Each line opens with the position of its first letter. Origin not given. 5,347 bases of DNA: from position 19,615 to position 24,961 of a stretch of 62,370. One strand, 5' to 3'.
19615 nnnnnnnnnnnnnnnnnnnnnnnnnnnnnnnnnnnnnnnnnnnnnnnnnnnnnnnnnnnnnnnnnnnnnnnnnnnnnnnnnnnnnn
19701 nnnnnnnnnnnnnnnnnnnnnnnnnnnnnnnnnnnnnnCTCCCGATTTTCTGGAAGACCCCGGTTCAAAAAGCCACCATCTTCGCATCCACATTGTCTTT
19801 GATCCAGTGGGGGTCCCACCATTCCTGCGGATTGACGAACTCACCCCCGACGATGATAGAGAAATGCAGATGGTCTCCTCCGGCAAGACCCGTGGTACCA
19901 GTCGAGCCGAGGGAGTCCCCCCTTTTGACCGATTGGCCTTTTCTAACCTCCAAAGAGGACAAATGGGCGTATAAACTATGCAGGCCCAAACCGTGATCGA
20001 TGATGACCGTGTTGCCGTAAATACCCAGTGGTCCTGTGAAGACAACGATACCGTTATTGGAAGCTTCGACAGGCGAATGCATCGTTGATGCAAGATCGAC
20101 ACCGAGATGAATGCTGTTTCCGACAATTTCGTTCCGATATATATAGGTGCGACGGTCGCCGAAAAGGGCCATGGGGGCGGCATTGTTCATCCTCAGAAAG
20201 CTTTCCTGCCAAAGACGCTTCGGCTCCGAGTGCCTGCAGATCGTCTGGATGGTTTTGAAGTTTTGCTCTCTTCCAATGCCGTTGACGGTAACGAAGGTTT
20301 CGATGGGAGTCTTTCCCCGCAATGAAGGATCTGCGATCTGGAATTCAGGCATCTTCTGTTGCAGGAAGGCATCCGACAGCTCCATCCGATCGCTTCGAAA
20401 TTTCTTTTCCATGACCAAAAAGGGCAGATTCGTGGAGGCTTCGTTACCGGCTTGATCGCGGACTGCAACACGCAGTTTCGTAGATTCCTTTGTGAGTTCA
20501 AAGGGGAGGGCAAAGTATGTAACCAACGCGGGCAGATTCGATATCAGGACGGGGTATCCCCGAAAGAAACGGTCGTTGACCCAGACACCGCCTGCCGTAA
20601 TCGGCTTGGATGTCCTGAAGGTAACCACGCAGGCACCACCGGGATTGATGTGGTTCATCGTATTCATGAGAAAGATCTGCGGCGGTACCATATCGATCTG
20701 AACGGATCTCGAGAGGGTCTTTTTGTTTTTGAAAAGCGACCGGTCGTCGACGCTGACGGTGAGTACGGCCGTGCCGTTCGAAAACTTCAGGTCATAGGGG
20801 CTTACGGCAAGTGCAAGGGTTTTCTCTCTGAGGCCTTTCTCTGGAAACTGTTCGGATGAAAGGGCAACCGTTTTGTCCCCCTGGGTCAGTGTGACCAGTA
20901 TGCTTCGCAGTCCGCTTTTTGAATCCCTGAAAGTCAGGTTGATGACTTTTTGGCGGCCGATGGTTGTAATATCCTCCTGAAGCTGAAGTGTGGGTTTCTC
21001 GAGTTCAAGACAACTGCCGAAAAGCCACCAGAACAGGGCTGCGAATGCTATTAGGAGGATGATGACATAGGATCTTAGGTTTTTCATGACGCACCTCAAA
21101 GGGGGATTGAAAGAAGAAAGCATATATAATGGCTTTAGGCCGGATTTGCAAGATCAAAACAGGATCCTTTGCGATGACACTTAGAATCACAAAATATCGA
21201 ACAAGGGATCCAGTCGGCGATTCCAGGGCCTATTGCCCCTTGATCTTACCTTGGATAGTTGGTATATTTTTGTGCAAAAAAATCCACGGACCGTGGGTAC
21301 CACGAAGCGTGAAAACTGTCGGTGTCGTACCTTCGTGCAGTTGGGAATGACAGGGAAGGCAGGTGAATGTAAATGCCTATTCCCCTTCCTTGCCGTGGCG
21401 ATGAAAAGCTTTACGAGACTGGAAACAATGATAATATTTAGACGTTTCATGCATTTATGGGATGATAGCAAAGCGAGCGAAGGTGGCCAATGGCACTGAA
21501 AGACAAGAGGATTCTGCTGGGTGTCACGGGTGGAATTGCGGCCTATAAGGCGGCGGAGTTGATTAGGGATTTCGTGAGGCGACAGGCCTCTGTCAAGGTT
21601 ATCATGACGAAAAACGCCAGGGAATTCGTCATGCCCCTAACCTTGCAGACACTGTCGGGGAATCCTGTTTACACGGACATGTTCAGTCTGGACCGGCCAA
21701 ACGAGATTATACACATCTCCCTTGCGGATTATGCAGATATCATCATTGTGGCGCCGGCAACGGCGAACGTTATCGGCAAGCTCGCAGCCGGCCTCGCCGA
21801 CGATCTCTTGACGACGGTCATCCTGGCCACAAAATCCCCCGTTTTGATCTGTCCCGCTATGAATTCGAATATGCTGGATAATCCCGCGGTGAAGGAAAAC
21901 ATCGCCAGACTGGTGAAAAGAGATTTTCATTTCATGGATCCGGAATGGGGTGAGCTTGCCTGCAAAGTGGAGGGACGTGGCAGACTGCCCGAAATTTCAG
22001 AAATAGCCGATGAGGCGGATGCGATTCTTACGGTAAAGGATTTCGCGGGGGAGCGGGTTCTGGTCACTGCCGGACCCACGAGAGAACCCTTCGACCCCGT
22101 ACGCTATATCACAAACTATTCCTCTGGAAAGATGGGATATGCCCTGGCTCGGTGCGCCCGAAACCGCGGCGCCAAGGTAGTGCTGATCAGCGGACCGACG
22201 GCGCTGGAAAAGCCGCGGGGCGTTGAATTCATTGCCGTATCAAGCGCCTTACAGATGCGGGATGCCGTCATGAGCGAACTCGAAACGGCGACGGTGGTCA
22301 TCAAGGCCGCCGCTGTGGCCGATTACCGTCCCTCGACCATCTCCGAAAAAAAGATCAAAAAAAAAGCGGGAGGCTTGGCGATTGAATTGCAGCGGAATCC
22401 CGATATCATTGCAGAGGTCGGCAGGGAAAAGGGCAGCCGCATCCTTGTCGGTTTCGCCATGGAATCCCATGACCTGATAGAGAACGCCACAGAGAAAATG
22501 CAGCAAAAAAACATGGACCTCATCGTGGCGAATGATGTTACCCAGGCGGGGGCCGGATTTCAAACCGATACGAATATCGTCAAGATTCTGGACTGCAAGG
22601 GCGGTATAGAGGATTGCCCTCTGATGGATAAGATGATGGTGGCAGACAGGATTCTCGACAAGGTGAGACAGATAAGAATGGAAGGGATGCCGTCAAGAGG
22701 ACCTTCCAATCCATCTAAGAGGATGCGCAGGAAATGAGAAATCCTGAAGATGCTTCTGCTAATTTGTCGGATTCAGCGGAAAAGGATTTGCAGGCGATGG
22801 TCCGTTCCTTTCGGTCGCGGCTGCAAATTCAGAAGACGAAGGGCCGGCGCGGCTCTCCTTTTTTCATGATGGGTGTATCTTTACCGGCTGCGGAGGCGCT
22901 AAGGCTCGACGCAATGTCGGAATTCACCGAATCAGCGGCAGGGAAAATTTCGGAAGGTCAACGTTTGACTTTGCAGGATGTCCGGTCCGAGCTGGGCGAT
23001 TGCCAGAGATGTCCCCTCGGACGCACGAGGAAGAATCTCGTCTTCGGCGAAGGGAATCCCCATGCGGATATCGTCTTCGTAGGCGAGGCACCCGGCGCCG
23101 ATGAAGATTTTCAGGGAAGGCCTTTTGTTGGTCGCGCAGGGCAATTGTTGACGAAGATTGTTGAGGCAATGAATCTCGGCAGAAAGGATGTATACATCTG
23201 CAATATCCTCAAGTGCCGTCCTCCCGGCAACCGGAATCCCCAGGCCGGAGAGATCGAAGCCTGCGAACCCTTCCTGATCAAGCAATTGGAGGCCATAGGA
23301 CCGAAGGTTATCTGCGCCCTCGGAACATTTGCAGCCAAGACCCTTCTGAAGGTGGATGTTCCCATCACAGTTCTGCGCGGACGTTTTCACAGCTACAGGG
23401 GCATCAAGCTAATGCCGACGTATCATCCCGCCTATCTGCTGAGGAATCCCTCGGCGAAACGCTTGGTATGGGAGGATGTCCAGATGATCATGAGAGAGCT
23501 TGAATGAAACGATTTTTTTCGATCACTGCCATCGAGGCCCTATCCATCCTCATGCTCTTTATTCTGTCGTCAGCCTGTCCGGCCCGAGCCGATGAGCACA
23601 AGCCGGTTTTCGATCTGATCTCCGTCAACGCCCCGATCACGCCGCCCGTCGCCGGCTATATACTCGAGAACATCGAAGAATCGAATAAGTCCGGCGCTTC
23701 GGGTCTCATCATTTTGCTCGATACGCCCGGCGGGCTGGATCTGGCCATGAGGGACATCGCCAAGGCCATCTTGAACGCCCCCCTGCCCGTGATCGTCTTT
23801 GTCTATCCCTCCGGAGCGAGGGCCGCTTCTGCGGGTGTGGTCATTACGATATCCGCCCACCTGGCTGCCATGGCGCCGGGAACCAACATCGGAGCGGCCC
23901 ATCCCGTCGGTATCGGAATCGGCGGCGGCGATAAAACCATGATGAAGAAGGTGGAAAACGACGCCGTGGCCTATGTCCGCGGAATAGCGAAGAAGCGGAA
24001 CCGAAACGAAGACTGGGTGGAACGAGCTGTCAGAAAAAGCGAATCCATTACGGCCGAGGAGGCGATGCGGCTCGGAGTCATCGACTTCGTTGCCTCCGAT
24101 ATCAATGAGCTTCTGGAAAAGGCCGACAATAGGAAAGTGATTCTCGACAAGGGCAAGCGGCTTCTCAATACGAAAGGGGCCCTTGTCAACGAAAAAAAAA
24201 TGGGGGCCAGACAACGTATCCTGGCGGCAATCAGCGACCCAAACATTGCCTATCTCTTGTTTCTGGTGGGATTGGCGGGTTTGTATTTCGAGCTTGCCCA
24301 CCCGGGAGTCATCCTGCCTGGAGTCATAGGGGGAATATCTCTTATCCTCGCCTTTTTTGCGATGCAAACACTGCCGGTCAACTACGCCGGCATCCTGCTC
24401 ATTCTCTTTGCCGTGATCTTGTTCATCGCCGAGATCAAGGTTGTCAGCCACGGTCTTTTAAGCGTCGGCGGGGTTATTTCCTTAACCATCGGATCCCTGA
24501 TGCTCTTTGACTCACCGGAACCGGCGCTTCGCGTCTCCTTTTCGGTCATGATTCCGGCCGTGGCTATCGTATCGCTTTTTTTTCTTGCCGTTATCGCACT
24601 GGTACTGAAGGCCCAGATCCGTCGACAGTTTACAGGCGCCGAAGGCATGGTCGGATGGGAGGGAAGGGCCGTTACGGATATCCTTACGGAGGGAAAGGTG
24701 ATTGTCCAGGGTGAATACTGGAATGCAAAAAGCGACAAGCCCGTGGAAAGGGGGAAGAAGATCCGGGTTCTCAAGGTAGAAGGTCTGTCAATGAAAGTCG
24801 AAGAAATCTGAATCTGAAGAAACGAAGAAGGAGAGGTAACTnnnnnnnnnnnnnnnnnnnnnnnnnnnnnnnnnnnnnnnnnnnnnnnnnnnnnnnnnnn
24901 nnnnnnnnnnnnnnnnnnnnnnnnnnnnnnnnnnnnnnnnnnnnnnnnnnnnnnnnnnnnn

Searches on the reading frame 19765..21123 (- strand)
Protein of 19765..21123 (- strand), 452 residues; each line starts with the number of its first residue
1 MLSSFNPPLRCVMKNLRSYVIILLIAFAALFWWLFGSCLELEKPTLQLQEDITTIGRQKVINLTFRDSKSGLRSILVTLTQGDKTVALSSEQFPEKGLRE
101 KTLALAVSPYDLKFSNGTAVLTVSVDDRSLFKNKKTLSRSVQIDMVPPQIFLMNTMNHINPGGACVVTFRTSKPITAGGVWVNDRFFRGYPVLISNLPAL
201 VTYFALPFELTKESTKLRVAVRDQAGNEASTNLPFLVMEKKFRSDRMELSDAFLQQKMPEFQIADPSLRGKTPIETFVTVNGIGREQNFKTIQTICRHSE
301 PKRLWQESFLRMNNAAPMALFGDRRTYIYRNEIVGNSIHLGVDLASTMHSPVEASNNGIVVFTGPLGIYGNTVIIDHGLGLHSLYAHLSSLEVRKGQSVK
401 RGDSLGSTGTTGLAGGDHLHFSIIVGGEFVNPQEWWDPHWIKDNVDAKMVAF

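Call 52: search_protein_families(library=pfam, proteins=[window:19765-21123:-], max_evalue=1e-8)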
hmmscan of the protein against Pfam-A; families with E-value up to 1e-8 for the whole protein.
window:19765-21123:- (452 aa): 1 family
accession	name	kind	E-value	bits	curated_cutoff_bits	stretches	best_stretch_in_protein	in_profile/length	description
PF01551.29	Peptidase_M23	-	5.7e-29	100.6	28.7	1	338-432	2-96/96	Peptidase family M23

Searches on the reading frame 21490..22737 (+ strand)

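Call 52: search_protein_families(library=pfam, proteins=[window:21490-22737:+], max_evalue=1e-8)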
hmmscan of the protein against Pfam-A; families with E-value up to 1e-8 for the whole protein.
window:21490-22737:+ (415 aa): 2 families
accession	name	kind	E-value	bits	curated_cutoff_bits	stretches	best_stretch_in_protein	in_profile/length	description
PF04127.22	DFP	-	1.8e-74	250.1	22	1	186-366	2-185/186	DNA/pantothenate metabolism flavoprotein C-terminal domain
PF02441.25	Flavoprotein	-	1.7e-34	119.2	22.7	1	6-176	1-158/162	Flavoprotein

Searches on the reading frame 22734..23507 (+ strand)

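Call 52: search_protein_families(library=pfam, proteins=[window:22734-23507:+], max_evalue=1e-8)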
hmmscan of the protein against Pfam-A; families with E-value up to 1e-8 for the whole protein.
window:22734-23507:+ (257 aa): 1 family
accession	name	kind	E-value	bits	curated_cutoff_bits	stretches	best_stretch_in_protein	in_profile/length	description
PF03167.25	UDG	-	1.5e-40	139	24.3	1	104-249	1-140/141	Uracil DNA glycosylase superfamily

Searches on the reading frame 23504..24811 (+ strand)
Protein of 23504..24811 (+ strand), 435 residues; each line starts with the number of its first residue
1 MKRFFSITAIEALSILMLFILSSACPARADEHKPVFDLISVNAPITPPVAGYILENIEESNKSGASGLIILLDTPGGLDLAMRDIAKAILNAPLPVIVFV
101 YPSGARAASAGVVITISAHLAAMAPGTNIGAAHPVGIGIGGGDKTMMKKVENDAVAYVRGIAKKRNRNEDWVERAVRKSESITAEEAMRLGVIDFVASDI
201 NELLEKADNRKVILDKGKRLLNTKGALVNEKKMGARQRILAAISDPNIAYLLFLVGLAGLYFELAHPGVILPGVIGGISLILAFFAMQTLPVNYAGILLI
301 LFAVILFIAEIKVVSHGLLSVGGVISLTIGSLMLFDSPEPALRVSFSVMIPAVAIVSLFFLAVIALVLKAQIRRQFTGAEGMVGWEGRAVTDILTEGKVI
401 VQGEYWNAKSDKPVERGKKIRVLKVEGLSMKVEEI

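Call 54: search_protein_families(library=pfam, proteins=[window:23504-24811:+], max_evalue=1e-8)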
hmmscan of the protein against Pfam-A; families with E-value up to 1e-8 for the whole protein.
window:23504-24811:+ (435 aa): 3 families
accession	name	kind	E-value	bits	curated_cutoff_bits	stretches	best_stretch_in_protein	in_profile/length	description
PF24961.1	NfeD_membrane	-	8.3e-28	97.3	26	1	247-364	1-117/119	NfeD integral membrane domain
PF25145.1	NfeD1b_N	-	9.5e-14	51.8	40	1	39-190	5-162/189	NfeD1b, N-terminal domain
PF01957.25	NfeD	-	1.4e-11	44.8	29.1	1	379-433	1-56/57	NfeD-like C-terminal, partner-binding domain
